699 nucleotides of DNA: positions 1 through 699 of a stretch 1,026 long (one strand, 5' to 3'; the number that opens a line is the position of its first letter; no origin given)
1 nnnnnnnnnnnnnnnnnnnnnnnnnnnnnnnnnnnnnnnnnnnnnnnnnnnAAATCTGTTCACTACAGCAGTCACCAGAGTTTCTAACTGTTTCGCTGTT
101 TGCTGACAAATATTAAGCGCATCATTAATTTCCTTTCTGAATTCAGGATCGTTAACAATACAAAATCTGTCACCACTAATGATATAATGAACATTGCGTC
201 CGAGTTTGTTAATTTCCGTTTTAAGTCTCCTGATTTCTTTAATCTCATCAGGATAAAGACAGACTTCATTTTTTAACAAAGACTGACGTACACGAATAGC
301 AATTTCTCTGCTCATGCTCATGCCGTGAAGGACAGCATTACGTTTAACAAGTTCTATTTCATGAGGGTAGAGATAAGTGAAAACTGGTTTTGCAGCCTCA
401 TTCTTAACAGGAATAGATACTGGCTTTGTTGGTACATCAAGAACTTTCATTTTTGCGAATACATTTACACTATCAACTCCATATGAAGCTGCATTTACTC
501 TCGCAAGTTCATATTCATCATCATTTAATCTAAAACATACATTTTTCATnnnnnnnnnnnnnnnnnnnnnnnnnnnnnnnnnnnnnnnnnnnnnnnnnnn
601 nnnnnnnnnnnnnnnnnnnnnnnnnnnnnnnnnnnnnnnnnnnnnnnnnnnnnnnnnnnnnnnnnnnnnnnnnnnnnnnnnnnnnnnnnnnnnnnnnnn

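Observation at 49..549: One polypeptide built from four successive RHH-like modules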

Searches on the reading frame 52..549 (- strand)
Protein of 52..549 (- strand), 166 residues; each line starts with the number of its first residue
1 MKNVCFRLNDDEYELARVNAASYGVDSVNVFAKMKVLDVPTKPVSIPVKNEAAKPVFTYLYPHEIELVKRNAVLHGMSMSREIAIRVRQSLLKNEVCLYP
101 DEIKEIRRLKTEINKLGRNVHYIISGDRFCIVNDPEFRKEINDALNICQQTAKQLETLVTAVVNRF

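Call 7: profile_search(protein=window:52-549:-)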
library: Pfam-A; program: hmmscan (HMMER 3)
A. the first sequence (166 residues): domains with independent E <= 10: 4; with E <= 0.001: 0
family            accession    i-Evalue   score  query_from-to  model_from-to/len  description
Arc               PF03869.20     0.0025    18.0      55-94          5-45/50  Arc-like DNA binding domain
CBM-like_CFAP184  PF23449.2        0.03    15.0      79-135         6-64/111  CFAP184 CBM-like domain
NikA-like         PF21983.2        0.25    12.0      55-120         6-65/72  Mobilization protein NikA
NikA-like         PF21983.2         6.4     7.4       2-25          5-28/72  Mobilization protein NikA

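Call 8: search_protein_families(proteins=[window:52-549:-], library=ncbifam, max_evalue=1)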
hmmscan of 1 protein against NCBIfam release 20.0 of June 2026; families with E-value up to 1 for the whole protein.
window:52-549:- (166 aa): 3 families
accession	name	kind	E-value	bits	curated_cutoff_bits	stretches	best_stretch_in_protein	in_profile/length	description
NF041451.1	DDP1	equivalog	5.6e-70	234.9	150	1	1-165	1-164/169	DNA distortion polypeptide 1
NF010451.0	PRK13877.1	equivalog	0.041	14.2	134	1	53-164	13-119/124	conjugal transfer transcriptional regulator TraJ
NF041207.1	tRNA_bind_PBP11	equivalog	0.097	12.6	100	1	111-149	65-103/104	tRNA-binding protein Pbp11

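Call 9: search_solved_structures(query=window:52-549:-, max_evalue=10, show_alignments=3)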
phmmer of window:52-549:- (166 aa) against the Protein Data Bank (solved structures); distinct sequences matched with E-value up to 10: 1.
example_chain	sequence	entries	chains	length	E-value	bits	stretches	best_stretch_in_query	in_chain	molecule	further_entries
1u9p_A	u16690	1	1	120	1.2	12.6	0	53-93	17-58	pArc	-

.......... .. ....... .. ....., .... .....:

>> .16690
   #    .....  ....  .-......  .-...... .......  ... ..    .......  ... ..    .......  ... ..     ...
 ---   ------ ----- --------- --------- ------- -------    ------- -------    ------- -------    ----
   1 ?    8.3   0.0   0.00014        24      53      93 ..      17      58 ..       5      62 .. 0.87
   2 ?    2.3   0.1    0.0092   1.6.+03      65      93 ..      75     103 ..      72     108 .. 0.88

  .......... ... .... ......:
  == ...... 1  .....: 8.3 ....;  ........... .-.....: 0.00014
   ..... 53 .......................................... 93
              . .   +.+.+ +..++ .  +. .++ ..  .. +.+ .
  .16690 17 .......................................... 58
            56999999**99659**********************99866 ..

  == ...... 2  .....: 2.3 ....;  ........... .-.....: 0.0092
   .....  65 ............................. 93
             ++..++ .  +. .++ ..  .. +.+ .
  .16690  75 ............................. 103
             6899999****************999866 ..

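Call 10: find_homologous_proteins(query=window:52-549:-)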
Query window:52-549:- (166 aa): 30 proteins with E <= 0.001 among 74 candidates.
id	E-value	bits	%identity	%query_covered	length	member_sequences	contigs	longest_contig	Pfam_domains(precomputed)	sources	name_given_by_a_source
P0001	1.9e-103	361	100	100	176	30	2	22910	PF21983.3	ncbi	ncbi:DNA distortion polypeptide 1, partial [Vibrio cholerae]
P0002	2.5e-103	361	100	100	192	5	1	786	PF21983.3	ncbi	ncbi:DNA distortion polypeptide 1, partial [Escherichia coli]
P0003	1.1e-85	303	86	100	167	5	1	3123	PF21983.3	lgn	-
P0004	3.5e-85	302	80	100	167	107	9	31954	-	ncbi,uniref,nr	ncbi:TPA: hypothetical protein IBF89_002746 [Escherichia coli]|uniref:DNA distortion polypeptide 1 n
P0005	4.7e-80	285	82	100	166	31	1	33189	PF21983.3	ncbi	ncbi:DNA distortion polypeptide 1 [Escherichia coli]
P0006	4.3e-71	256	69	100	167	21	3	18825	PF21983.3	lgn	-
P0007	1.3e-69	251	69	100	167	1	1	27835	PF21983.3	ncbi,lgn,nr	ncbi:hypothetical protein CSN47_24045 [Salmonella enterica subsp. enterica serovar Dublin]|nr:hypoth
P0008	3.8e-69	250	65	100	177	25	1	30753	PF21983.3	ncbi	-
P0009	8.5e-68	245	67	100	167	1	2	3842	PF21983.3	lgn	-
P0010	4.4e-67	243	67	100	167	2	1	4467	-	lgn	-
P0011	4.4e-64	233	63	100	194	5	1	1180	-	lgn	-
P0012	6.4e-64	233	62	100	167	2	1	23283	PF21983.3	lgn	-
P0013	2.0e-63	231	62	100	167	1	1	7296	PF21983.3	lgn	-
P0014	7.0e-63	229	63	100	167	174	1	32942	PF21983.3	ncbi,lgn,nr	ncbi:hypothetical protein DQ135_20400 [Escherichia coli]|nr:hypothetical protein [Escherichia coli]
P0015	1.0e-62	229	62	100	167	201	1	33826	PF21983.3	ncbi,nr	ncbi:TPA: hypothetical protein L3522_003869 [Escherichia coli]|nr:hypothetical protein [Escherichia 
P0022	4.0e-57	211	60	100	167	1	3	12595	-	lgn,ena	-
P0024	8.2e-54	200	54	100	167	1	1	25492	-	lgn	-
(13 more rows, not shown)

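Call 23: search_protein_representatives(protein=window:52-549:-)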
Query: 166 residues. Proteins with E-value up to 0.001 (for the whole library): 25; up to 1e-10: 8; up to 1e-30: 2. The best 25 are listed.
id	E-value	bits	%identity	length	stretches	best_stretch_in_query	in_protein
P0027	1.0e-49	184.9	63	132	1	37-166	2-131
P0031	3.4e-38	147.5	44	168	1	1-166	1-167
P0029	1.3e-29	119.6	61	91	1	77-166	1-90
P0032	6.8e-24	101.0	68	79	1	1-76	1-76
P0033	4.3e-23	98.5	35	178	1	1-166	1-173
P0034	2.7e-21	92.6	37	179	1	1-166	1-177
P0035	3.9e-14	69.4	30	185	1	2-165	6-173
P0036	6.7e-14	68.6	59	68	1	1-68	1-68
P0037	4.5e-10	56.2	74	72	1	44-82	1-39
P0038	1.3e-09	54.7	31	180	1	2-164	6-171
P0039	1.8e-08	50.9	28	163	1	49-159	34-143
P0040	8.4e-08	48.8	49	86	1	1-57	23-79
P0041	8.7e-08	48.7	26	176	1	1-150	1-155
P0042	2.0e-07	47.5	33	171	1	54-164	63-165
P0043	3.2e-07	46.9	26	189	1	1-147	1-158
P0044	3.8e-07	46.7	28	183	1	1-165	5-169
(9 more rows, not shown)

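Call 29: profile_search(alignment_id=A2)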
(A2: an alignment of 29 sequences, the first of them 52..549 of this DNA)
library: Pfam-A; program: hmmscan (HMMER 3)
A. the first sequence (166 residues): domains with independent E <= 10: 4; with E <= 0.001: 0
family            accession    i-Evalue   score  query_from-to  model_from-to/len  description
Arc               PF03869.20     0.0025    18.0      55-94          5-45/50  Arc-like DNA binding domain
CBM-like_CFAP184  PF23449.2        0.03    15.0      79-135         6-64/111  CFAP184 CBM-like domain
NikA-like         PF21983.2        0.25    12.0      55-120         6-65/72  Mobilization protein NikA
NikA-like         PF21983.2         6.4     7.4       2-25          5-28/72  Mobilization protein NikA
B. every sequence of the alignment scanned on its own (29 sequences): families by number of members that match
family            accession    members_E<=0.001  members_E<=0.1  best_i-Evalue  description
TraY              PF05509.17                 5               6        5.3e-08  TraY domain
FitA-like_RHH     PF22513.2                  1               3        5.8e-04  Antitoxin FitA-like, ribbon-helix-helix
RHH_3             PF12651.13                 1               1        1.7e-04  Ribbon-helix-helix domain
DUF6364           PF19891.5                  1               1        4.1e-04  Family of unknown function (DUF6364)
NikA-like         PF21983.2                  0              10        1.3e-03  Mobilization protein NikA
Arc               PF03869.20                 0               7        1.6e-03  Arc-like DNA binding domain
DUF6290           PF19807.5                  0               5        1.2e-03  Family of unknown function (DUF6290)
CBM-like_CFAP184  PF23449.2                  0               3        8.5e-03  CFAP184 CBM-like domain
RHH_7             PF16777.11                 0               1        6.1e-03  Transcriptional regulator, RHH-like, CopG
DUF4003           PF13170.11                 0               1        9.3e-03  Protein of unknown function (DUF4003)
ParD              PF09386.16                 0               1        9.4e-03  Antitoxin ParD
Prominin          PF05478.16                 0               1        9.9e-03  Prominin
NDC80_loop        PF24487.1                  0               1        1.4e-02  Kinetochore protein NDC80 loop region
GEMI5_RBS         PF23777.1                  0               1        1.6e-02  GEMI5 RBS C-terminal domain
YicC-like_C       PF08340.16                 0               1        1.7e-02  Endoribonuclease YicC-like, C-terminal
TacA1             PF08681.18                 0               1        1.8e-02  Antitoxin TacA 1-like
Baculo_F          PF12259.13                 0               1        2.4e-02  Baculovirus F protein
Laminin_II        PF06009.19                 0               1        3.5e-02  Laminin Domain II
Pox_ser-thr_kin   PF05445.17                 0               1        5.2e-02  Poxvirus serine/threonine protein kinase
Vinculin          PF01044.25                 0               1        6.6e-02  Vinculin family

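Call 32: predict_structure(alignment_id=A2)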
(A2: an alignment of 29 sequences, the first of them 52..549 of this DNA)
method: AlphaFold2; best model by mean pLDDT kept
length: 166 residues; sequences in the alignment: 29
mean_pLDDT: 81.3   pTM: 0.45
mean pLDDT of the five models: 81.3, 78.5, 76.6, 74.4, 73.9
residues with pLDDT >= 90: 37; 70-90: 105; 50-70: 23; < 50: 1
segments of 3 or more residues with pLDDT < 50: none
pLDDT, mean of each block of 10 residues (from residue 1): 78 92 90 82 61 80 93 90 86 79 85 80 71 77 85 84 58
secondary structure, 60 per line:
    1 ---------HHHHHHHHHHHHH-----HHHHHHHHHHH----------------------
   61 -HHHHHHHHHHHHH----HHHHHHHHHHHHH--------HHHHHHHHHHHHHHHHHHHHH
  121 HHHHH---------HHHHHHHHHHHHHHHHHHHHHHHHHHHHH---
elements in order: H10-22 H28-38 H62-74 H79-91 H100-125 H135-163

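Call 34: search_solved_structures(query=A2, max_evalue=10, show_alignments=4)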
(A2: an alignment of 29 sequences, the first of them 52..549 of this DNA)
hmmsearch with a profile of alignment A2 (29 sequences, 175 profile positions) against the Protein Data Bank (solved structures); distinct sequences matched with E-value up to 10: 12.
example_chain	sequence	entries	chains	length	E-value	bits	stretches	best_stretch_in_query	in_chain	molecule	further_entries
3qoq_A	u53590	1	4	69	3.6e-05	27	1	51-102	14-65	Alginate and motility regulator Z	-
6qeq_A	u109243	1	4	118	7.8e-05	25.9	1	106-163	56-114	PcfF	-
9f0x_E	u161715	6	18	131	0.00029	24.1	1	54-105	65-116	Relaxosome protein TraY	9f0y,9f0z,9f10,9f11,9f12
2k1o_A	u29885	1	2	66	0.043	17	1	4-44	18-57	Putative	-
4g78_A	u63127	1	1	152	0.12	15.6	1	87-123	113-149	Histidine phosphotransfer protein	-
1x93_A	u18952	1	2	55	0.15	15.3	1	2-44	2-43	hypothetical protein HP0222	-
1u9p_A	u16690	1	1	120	0.17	15.1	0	66-97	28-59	pArc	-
6ajn_C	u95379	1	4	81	0.2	14.8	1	3-77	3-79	DUF1778 domain-containing protein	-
6ajm_C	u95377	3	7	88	0.22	14.7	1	3-77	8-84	DUF1778 domain-containing protein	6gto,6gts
8qaf_A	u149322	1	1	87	0.57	13.3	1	109-162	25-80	sc-apCC-8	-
3vyi_A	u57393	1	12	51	0.98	12.6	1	114-152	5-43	Voltage-gated hydrogen channel 1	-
2ezh_A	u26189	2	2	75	2.2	11.5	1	67-98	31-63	TRANSPOSASE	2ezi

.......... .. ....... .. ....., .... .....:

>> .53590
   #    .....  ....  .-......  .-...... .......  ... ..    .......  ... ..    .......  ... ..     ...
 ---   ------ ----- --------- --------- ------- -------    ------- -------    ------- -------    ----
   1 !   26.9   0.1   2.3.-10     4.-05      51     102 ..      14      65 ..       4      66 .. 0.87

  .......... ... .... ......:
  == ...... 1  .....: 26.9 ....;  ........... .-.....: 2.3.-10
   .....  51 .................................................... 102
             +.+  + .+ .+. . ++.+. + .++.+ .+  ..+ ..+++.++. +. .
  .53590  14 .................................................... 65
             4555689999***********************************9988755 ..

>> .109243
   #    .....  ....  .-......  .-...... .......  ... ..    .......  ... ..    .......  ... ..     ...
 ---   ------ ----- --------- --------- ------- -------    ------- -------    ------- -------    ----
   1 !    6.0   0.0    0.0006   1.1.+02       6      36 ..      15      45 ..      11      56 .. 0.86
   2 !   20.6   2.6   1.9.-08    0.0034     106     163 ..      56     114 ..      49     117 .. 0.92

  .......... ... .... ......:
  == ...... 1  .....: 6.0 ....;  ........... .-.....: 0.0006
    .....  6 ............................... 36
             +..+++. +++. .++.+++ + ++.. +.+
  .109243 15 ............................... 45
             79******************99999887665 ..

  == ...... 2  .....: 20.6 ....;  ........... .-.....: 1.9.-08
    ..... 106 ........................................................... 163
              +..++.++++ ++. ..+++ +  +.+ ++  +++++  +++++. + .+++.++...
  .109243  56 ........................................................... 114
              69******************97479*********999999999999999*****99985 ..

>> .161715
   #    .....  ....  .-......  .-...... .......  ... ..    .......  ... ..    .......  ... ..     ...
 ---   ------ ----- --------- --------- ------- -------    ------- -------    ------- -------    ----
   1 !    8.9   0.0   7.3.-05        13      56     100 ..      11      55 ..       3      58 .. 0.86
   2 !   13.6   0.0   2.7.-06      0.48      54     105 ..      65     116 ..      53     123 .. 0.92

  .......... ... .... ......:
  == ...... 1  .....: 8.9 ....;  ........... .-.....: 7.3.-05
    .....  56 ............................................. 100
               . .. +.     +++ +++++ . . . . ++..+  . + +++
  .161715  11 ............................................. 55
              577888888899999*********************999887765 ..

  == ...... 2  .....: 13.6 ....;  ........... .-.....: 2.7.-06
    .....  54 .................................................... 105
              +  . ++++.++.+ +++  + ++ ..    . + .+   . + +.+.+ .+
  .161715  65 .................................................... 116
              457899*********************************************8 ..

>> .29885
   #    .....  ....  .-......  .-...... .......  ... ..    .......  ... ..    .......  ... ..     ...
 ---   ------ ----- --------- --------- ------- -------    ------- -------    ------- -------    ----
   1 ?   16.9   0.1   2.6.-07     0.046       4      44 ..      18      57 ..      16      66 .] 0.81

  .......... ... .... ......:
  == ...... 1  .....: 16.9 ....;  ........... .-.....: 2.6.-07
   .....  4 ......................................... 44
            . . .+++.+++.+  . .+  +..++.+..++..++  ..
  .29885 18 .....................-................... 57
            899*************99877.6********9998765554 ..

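Call 35: find_homologous_proteins(query=A2, max_evalue=0.01)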
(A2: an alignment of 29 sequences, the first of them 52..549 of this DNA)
Query A2 (29 sequences) (166 aa, profile of the alignment): 46 proteins with E <= 0.01 among 2703 candidates.
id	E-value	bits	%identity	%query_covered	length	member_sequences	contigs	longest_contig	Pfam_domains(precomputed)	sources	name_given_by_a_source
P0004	5.8e-65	236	80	100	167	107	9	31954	-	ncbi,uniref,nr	ncbi:TPA: hypothetical protein IBF89_002746 [Escherichia coli]|uniref:DNA distortion polypeptide 1 n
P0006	2.5e-63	231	69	100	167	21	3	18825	PF21983.3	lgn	-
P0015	3.7e-63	231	62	100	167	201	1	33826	PF21983.3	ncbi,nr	ncbi:TPA: hypothetical protein L3522_003869 [Escherichia coli]|nr:hypothetical protein [Escherichia 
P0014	2.6e-62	228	63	100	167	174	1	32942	PF21983.3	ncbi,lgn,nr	ncbi:hypothetical protein DQ135_20400 [Escherichia coli]|nr:hypothetical protein [Escherichia coli]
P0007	3.7e-62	227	69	100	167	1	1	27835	PF21983.3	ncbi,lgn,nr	ncbi:hypothetical protein CSN47_24045 [Salmonella enterica subsp. enterica serovar Dublin]|nr:hypoth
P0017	1.1e-61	226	60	100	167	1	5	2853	PF21983.3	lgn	-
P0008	1.9e-61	225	65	100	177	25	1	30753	PF21983.3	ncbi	-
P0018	2.2e-61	225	61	100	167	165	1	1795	PF21983.3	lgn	-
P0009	2.7e-61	225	67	100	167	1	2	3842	PF21983.3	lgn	-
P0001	3.7e-61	224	100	100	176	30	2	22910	PF21983.3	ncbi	ncbi:DNA distortion polypeptide 1, partial [Vibrio cholerae]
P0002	5.1e-61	224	100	100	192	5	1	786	PF21983.3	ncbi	ncbi:DNA distortion polypeptide 1, partial [Escherichia coli]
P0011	5.6e-61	224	63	100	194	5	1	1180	-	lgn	-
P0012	6.5e-61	223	62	100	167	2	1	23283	PF21983.3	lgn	-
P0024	6.9e-61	223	54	100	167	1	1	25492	-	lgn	-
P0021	9.1e-61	223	58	100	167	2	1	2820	PF21983.3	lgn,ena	-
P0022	8.4e-60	220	60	100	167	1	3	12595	-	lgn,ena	-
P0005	8.1e-59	216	82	100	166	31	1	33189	PF21983.3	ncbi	ncbi:DNA distortion polypeptide 1 [Escherichia coli]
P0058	4.7e-44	168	28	85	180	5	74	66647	-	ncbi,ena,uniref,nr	ncbi:hypothetical protein RN228_004661 [Escherichia coli]|uniref:hypothetical protein n=1 Tax=Escher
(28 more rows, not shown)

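Call 36: fold_search(model_id=the predicted structure, library=pdb)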
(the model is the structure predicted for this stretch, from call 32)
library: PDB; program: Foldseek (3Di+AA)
matches with E <= 10: 164; with E <= 0.001: 0
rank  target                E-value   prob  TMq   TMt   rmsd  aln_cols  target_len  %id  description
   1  4hr1_A                5.2e-01  0.89  0.32  0.43   6.8        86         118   17  Structure of PAV1-137, a protein from the virus PAV1 that infects Pyrococcus abyssi. (released 2013-06-19)
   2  3qo8                  5.9e-01  0.44  0.26  0.13   7.8       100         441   18  Crystal Structure of seryl-tRNA synthetase from Candida albicans (released 2011-08-03)
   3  6kgq                  7.5e-01  0.28  0.29  0.09  18.3       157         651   14  LSD1-FCPA-MPE five-membered ring adduct model (released 2020-03-25)
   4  3qo5                  8.5e-01  0.33  0.25  0.12   7.7       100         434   21  Crystal Structure of the seryl-tRNA synthetase from Candida albicans (released 2011-08-03)
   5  8p1y                  1.0e+00  0.16  0.20  0.11  10.4       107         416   12  Arabidopsis thaliana mutated variant C244S of seryl-tRNA synthetase (released 2024-05-22)
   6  3r84_C                1.1e+00  0.90  0.34  0.64   3.2        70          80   13  Structure of the Mediator head subcomplex Med11/22 (released 2011-04-27)
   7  3qne                  1.2e+00  0.23  0.26  0.13   7.7       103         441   18  Candida albicans seryl-tRNA synthetase (released 2011-08-03)
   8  7upq_B                1.3e+00  0.82  0.31  0.60   3.3        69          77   19  Crystal structure of designed heterotrimeric assembly DHT03_1arm_A21/B/C (released 2022-12-14)
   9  3r84_E                1.4e+00  0.87  0.34  0.70   3.1        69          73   13  Structure of the Mediator head subcomplex Med11/22 (released 2011-04-27)
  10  8d06_E                1.4e+00  0.85  0.29  0.65   2.3        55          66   13  Hallucinated C3 protein assembly HALC3_104 (released 2022-09-28)
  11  4hr1_B                1.4e+00  0.41  0.27  0.36  10.3       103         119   16  Structure of PAV1-137, a protein from the virus PAV1 that infects Pyrococcus abyssi. (released 2013-06-19)
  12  3r84_O                1.6e+00  0.80  0.33  0.65   3.3        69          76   13  Structure of the Mediator head subcomplex Med11/22 (released 2011-04-27)
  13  6vyp_K                1.6e+00  0.14  0.27  0.08  18.4       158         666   14  Crystal structure of the LSD1/CoREST histone demethylase bound to its nucleosome substrate (released 2020-05-27)
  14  6gir                  1.6e+00  0.13  0.18  0.10   9.7       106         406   14  Arabidopsis thaliana cytosolic seryl-tRNA synthetase (released 2019-01-02)
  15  8d06_B                1.9e+00  0.77  0.30  0.66   2.4        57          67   12  Hallucinated C3 protein assembly HALC3_104 (released 2022-09-28)
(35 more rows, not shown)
